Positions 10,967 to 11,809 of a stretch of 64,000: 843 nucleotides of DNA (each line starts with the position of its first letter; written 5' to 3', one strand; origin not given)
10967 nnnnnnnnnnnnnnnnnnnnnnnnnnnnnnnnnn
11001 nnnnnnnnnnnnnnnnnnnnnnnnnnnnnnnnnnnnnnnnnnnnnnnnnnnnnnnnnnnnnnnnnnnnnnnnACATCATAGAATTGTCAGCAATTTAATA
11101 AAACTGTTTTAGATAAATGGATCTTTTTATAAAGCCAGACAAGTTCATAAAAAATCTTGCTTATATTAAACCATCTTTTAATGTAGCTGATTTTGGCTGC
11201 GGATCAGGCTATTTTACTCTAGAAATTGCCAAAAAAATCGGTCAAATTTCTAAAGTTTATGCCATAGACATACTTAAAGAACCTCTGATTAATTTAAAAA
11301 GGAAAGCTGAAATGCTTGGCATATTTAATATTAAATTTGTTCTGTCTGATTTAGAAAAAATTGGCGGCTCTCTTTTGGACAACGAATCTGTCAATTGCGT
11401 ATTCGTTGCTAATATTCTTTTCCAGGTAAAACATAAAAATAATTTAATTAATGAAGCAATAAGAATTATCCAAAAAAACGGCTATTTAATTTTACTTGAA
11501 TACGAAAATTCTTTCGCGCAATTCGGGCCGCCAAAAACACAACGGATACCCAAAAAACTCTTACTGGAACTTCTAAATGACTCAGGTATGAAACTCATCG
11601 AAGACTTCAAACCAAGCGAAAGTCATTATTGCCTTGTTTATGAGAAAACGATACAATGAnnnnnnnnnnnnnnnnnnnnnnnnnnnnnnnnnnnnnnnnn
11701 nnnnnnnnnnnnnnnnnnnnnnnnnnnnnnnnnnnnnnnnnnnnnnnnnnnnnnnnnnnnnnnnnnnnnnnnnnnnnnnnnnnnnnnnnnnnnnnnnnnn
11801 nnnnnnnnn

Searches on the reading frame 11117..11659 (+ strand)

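Call 24: search_protein_families(library=pfam, proteins=[window:11117-11659:+], max_evalue=0.01)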
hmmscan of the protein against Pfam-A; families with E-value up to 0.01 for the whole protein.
window:11117-11659:+ (180 aa): 14 families
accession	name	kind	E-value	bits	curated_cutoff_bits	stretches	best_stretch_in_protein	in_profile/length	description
PF13847.12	Methyltransf_31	-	1.3e-16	61.1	27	1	19-130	3-113/145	Methyltransferase domain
PF08241.18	Methyltransf_11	-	8.7e-13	49.2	21.2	1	25-126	2-95/95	Methyltransferase domain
PF13649.12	Methyltransf_25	-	2.4e-12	47.8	27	1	23-122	1-97/97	Methyltransferase domain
PF01209.24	Ubie_methyltran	-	1.7e-10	41.1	20.1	1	9-130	37-155/233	ubiE/COQ5 methyltransferase family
PF05175.20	MTS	-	1.2e-06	28.8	23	1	19-128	31-140/170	Methyltransferase small domain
PF13489.12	Methyltransf_23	-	4.1e-06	27.1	27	1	12-173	15-144/164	Methyltransferase domain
PF06325.19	PrmA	-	1.6e-05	25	22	1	16-126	158-258/296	Ribosomal protein L11 methyltransferase (PrmA)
PF13679.12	Methyltransf_32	-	3e-05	24.4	27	1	10-82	16-92/143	Methyltransferase domain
PF08242.18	Methyltransf_12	-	6.1e-05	24.1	30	1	25-124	2-98/98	Methyltransferase domain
PF01135.25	PCMT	-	0.00013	22.3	20.3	1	14-78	69-132/210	Protein-L-isoaspartate(D-aspartate) O-methyltransferase (PCMT)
PF12847.13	Methyltransf_18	-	0.00023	21.6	27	1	15-96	10-87/151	Methyltransferase domain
PF01728.25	FtsJ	-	0.00026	21.4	24.1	1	12-58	14-62/181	FtsJ-like methyltransferase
PF02390.23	Methyltransf_4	-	0.00071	19.5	24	1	23-97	5-78/173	Putative methyltransferase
PF05148.21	Methyltransf_8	-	0.0017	18.7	27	0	8-133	61-163/219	Hypothetical methyltransferase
